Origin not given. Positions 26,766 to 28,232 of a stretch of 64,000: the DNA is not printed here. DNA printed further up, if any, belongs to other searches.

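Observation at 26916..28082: Cytoplasmic leucine-rich-type repeat protein inside the type IV pilus locus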

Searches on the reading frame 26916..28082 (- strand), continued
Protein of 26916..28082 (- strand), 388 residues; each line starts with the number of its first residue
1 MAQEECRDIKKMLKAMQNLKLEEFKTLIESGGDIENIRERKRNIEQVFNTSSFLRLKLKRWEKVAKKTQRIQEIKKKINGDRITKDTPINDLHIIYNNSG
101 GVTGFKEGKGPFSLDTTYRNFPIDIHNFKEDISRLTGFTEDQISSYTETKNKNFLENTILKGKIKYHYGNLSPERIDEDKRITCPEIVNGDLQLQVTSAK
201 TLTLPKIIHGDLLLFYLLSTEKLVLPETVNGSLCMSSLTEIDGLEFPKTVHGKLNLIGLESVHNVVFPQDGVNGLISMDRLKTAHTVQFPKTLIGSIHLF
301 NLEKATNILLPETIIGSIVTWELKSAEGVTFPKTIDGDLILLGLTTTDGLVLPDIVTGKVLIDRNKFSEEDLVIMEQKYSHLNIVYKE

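Call 37: search_protein_families(library=pfam, alignment_id=A2, max_evalue=0.01)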
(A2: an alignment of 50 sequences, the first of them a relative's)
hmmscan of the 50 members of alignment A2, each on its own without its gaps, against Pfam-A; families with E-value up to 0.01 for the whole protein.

A. member 1, P0002 (620 aa): 1 family
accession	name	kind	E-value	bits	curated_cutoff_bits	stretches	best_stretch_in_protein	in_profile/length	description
PF04399.18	Glutaredoxin2_C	-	6.1e-09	36.2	32.8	0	469-489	95-115/130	Glutaredoxin 2, C terminal domain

B. families by the number of members that match (of 50 scanned): 7 families
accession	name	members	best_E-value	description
PF04399.18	Glutaredoxin2_C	7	6.1e-09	Glutaredoxin 2, C terminal domain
PF14821.11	Thr_synth_N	2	0.00024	Threonine synthase N terminus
PF05952.17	ComX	1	6.1e-07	Bacillus competence pheromone ComX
PF18942.5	DUF5689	1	0.0016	Family of unknown function (DUF5689)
PF13036.11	LpoB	1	0.004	Peptidoglycan-synthase activator LpoB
PF05709.17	Sipho_tail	1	0.0075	Phage tail protein RIFT-related domain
PF13349.12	DUF4097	1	0.0095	Toastrack DUF4097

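Call 39: find_homologous_proteins(query=A2, max_evalue=1e-10)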
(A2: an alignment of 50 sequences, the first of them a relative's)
Query A2 (50 sequences) (620 aa, profile of the alignment): 3441 proteins with E <= 1e-10 among 8000 candidates; the best 120 are listed.
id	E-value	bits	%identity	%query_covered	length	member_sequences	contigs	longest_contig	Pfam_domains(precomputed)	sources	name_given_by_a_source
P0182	0.0e+0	1202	61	95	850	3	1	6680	PF04399.19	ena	-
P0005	0.0e+0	1134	52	68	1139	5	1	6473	-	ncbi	-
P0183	0.0e+0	1129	52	95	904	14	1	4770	PF04399.19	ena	-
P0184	0.0e+0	1124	48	95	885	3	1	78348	-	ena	-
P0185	0.0e+0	1120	65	95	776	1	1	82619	PF04399.19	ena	-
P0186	0.0e+0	1118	63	95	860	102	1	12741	PF04399.19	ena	-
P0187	0.0e+0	1116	64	95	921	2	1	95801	PF04399.19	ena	-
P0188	0.0e+0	1115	47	94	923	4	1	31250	-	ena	-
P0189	0.0e+0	1114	65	95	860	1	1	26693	PF04399.19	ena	-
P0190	0.0e+0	1112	51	94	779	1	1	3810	PF04399.19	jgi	jgi:hypothetical protein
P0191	0.0e+0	1110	65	95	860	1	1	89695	PF04399.19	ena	-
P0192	0.0e+0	1109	66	95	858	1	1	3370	PF04399.19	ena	-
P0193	0.0e+0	1108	65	95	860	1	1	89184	PF04399.19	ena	-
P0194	0.0e+0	1107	67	95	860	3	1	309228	PF04399.19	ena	-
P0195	0.0e+0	1104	53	95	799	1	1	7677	PF04399.19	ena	-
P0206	0.0e+0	1088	48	95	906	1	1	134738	PF03454.21,PF11353.14,PF04399.19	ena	-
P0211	0.0e+0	1085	54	94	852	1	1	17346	-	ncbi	-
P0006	0.0e+0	1083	48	90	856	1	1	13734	PF04172.22,PF04399.19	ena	-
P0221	0.0e+0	1080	51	95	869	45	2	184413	-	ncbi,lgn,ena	-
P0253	0.0e+0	1060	45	95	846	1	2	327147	-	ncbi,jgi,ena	ncbi:MAG: hypothetical protein WC242_00330 [Candidatus Paceibacterota bacterium]|jgi:hypothetical pr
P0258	0.0e+0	1057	53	95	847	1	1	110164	-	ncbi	-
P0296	0.0e+0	1032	45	94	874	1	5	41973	PF04399.19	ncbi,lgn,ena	-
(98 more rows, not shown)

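Call 45: find_related_loci(query=window:26916-28082:-, collection=genome_contigs, flank=8000)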
Query window:26916-28082:- (388 aa) in genome_contigs; peptide patterns used: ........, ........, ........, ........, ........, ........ (x = any residue, [..] = any of these).
212 stretches matched a pattern; 1 encode a relative of the query (tblastn E <= 1e-3); 1 distinct loci.
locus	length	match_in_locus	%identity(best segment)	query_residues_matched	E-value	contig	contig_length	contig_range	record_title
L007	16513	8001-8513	34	75-364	3e-20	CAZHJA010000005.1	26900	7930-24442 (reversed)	MAG TPA_asm: uncultured Gammaproteobacteria bacterium isolate binchicken_co181_24 genome assembly, contig: NODE_2525_len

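Call 46: find_encoding_contigs(protein=window:26916-28082:-, flank=2000, max_places=5)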
Protein window:26916-28082:- (388 aa): 11 contigs read that carry it; 5 places shown.
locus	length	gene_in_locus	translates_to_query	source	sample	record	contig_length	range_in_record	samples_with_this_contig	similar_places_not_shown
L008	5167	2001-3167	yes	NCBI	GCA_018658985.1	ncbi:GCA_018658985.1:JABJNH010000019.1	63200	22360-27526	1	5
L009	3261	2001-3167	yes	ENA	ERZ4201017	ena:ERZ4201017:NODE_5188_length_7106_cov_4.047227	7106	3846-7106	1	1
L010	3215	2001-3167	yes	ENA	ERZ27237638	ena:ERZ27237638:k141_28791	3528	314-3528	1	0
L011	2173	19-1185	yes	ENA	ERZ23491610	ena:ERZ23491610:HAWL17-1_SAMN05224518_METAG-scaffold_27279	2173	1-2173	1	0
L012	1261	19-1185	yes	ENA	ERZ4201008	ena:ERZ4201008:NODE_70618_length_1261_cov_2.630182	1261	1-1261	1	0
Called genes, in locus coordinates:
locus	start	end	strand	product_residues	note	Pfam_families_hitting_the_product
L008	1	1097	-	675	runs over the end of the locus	PF22745:Nlig-Ia, PF01653:DNA_ligase_aden, PF03120:OB_DNA_ligase, PF14520:HHH_5 (faint), PF12826:HHH_2, PF00533:BRCT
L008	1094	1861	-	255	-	PF06750:A24_N_bact, PF01478:Peptidase_A24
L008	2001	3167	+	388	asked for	-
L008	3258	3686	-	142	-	PF07963:N_methyl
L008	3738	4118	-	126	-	PF00072:Response_reg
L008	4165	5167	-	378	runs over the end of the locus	PF11104:PilM_2, PF06723:MreB_Mbl (faint), PF14450:FtsA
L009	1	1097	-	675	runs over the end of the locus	PF22745:Nlig-Ia, PF01653:DNA_ligase_aden, PF03120:OB_DNA_ligase, PF14520:HHH_5 (faint), PF12826:HHH_2, PF00533:BRCT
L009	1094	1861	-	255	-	PF06750:A24_N_bact, PF01478:Peptidase_A24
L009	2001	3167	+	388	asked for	-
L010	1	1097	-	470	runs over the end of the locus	?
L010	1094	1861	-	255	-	PF06750:A24_N_bact, PF01478:Peptidase_A24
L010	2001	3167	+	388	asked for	-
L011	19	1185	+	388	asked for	-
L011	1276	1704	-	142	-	PF07963:N_methyl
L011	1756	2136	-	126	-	PF00072:Response_reg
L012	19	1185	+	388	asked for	-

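Call 48: list_cluster_members(proteins=[window:26916-28082:-, window:28210-28989:+, window:26397-26825:+, P0003, P0004, P0002])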
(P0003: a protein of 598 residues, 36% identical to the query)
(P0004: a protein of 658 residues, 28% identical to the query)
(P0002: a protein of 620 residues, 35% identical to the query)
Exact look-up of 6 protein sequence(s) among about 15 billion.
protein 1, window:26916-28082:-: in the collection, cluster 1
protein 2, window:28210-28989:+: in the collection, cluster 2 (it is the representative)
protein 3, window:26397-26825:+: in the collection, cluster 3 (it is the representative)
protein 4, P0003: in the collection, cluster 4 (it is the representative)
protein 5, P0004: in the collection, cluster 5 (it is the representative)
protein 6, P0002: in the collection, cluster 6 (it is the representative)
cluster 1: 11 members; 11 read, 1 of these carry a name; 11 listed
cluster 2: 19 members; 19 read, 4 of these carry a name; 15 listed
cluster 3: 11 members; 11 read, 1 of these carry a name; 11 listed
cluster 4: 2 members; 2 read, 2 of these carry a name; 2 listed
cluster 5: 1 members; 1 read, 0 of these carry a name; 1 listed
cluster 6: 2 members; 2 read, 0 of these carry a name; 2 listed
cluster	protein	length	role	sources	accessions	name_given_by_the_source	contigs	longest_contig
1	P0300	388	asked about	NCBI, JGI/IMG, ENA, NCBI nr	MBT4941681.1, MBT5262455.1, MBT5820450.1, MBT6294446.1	MAG: hypothetical protein HOL80_00975 [Candidatus Magasanikbacteria bacterium] | hypothetical protein | hypothetical protein [Candidatus Magasanikbacteria bacterium]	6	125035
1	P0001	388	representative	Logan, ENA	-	-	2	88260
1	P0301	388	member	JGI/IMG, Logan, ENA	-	-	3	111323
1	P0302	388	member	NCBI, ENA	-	-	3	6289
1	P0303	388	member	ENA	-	-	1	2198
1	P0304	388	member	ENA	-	-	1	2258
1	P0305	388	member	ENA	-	-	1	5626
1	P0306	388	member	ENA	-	-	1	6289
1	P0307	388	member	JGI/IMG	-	-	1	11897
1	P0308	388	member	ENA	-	-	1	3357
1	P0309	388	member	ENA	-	-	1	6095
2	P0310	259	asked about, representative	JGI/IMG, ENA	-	leader peptidase (prepilin peptidase) / N-methyltransferase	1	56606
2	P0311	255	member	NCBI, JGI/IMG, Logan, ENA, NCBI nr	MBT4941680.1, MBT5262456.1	MAG: prepilin peptidase [Candidatus Magasanikbacteria bacterium] | prepilin peptidase [Candidatus Magasanikbacteria bacterium]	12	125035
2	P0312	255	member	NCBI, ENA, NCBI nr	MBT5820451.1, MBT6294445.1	MAG: prepilin peptidase [Candidatus Magasanikbacteria bacterium] | prepilin peptidase [Candidatus Magasanikbacteria bacterium]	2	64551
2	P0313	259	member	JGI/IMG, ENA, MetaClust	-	\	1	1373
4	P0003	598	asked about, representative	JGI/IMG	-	hypothetical protein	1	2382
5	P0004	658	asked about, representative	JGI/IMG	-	-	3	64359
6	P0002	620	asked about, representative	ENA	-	-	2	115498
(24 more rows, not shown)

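Call 49: predict_structure(alignment_id=A2)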
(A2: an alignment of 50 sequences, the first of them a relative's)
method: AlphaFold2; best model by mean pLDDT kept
length: 620 residues; sequences in the alignment: 50
mean_pLDDT: 88.5   pTM: 0.77
mean pLDDT of the five models: 88.5, 88.0, 87.2, 86.1, 85.9
residues with pLDDT >= 90: 379; 70-90: 202; 50-70: 25; < 50: 14
segments of 3 or more residues with pLDDT < 50: 595-600, 616-620
pLDDT, mean of each block of 10 residues (from residue 1): 79 93 92 94 92 90 95 96 91 88 95 94 87 91 94 87 94 86 88 88 91 84 62 96 90 76 83 94 87 90 83 89 89 91 96 97 94 82 95 98 98 95 96 92 97 92 96 91 93 90 89 91 92 91 91 91 88 87 80 49 67 50
secondary structure, 60 per line:
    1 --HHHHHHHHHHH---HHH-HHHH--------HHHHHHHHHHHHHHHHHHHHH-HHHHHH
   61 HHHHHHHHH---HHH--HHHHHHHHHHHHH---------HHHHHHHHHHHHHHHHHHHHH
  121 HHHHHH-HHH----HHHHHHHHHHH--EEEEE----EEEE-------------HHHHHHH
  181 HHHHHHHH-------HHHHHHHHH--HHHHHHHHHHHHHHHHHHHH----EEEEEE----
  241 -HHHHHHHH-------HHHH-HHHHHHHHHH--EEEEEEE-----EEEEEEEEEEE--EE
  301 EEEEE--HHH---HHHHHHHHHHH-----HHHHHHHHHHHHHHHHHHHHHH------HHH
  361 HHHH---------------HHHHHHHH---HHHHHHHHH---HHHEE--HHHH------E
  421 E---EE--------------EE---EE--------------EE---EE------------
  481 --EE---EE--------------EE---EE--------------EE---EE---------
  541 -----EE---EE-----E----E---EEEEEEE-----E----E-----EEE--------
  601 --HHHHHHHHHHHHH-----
elements in order: H3-13 H21-24 H33-53 H55-69 H78-90 H100-126 H135-145 E148-152 E157-160 H174-188 H196-204 H207-226 E231-236 H242-249 H257-260 H262-271 E274-280 E286-296 E299-305 H314-324 H330-351 H358-364 H380-387 H391-399 H410-413 E567-573 E590-592 H603-615

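Call 65: list_cluster_members(proteins=[P0211, P0221, P0258, P0296, P0007, P0016, P0008, P0009, P0032, P0194])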
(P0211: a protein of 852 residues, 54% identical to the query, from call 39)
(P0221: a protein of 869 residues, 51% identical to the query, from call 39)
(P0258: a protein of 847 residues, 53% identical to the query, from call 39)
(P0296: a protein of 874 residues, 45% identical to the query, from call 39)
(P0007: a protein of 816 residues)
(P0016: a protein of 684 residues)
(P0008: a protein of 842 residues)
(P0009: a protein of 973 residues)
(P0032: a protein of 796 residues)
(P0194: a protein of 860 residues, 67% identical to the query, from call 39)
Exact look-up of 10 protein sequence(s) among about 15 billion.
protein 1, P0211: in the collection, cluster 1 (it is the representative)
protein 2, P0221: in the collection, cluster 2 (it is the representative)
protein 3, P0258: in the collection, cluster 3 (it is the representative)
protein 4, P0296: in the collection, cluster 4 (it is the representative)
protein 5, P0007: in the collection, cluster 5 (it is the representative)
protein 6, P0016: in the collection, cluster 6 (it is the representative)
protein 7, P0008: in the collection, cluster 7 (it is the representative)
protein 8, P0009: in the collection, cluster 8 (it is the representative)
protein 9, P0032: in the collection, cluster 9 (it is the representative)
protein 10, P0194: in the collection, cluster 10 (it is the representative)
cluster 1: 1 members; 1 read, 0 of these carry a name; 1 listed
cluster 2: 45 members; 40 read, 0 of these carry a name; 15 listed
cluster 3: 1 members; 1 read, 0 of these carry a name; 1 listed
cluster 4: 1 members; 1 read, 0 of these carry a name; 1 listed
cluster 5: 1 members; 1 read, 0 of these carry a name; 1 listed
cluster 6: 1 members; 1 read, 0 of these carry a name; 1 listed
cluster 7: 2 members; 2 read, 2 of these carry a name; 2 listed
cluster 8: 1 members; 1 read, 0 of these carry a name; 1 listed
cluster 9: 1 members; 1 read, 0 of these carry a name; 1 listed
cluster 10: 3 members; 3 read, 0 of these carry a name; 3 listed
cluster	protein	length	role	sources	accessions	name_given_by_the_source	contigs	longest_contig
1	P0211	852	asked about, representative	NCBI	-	-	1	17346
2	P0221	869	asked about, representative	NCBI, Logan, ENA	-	-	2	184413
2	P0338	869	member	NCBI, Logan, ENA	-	-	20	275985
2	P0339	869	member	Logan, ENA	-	-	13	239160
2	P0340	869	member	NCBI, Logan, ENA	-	-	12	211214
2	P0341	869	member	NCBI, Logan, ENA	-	-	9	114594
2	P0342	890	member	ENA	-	-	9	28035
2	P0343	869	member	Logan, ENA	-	-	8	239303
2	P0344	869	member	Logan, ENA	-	-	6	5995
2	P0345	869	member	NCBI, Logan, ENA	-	-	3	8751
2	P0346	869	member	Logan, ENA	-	-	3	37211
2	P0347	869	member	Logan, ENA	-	-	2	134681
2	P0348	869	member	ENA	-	-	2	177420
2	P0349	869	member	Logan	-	-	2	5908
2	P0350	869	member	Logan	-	-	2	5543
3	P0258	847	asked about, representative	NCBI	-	-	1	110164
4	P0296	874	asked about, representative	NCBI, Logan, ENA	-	-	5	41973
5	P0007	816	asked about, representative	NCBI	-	-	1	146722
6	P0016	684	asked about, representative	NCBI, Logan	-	-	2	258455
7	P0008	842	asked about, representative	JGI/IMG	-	phage protein U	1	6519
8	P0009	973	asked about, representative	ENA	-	-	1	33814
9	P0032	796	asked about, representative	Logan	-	-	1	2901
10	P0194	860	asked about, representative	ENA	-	-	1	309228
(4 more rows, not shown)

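Call 67: search_dna_similar(query=P0002, collection=plasmids, mode=protein, max_evalue=0.00001, max_rows=20)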
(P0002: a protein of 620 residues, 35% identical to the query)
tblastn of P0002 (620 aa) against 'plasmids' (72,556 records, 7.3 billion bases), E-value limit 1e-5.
Records with a match: 1; places in all: 3; records where one place covers at least 80% of the query: 0.
Best place of each record, by identity: <60% 1.
By first word of the organism name: Priestia 1.
By predicted mobility (MOB-suite, as given by PLSDB): non-mobilizable 1.
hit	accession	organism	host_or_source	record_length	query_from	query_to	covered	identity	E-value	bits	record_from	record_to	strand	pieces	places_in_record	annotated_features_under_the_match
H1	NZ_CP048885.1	Priestia megaterium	culture,agricultural soil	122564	470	604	22%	33.3%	1e-6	60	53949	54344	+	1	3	hypothetical protein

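Call 68: search_dna_similar(query=P0002, collection=phages, mode=protein, max_evalue=0.00001, max_rows=20)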
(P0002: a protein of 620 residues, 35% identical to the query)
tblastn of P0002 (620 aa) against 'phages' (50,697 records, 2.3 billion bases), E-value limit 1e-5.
Records with a match: 1; places in all: 2; records where one place covers at least 80% of the query: 0.
Best place of each record, by identity: <60% 1.
By first word of the organism name: EBPR 1.
By host as written in the record: - 1.
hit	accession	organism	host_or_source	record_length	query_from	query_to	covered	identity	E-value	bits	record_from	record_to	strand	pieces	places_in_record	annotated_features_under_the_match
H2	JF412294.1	EBPR podovirus 1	-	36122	420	590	28%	34.1%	1e-6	58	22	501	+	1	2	none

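Call 69: get_annotated_region(hit=H1, flank=3000)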
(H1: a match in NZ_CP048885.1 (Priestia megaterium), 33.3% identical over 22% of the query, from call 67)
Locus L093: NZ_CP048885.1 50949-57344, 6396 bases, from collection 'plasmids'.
description: Priestia megaterium strain Mes11 plasmid pBMG2, complete sequence
organism: Priestia megaterium (NCBI taxid 1404)
taxonomy: Bacteria; Bacillota; Bacilli; Bacillales; Bacillaceae; Priestia; Priestia megaterium
host: -; source: culture,agricultural soil; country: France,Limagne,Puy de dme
typing (MOB-suite, as given by PLSDB): non-mobilizable; replicon rep_cluster_237
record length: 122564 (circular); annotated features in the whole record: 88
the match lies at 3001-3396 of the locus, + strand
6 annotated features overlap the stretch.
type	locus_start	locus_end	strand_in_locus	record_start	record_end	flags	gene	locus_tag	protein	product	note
CDS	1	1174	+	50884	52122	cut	-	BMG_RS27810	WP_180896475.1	DUF2642 domain-containing protein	-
CDS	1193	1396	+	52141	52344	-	-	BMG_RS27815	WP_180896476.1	hypothetical protein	-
CDS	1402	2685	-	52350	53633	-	-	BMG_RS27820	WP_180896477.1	glycosyltransferase family A protein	-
CDS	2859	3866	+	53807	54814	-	-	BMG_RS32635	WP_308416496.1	hypothetical protein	-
CDS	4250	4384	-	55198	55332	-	-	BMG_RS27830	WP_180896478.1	spore coat protein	-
CDS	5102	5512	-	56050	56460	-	-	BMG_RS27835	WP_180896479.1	GNAT family N-acetyltransferase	-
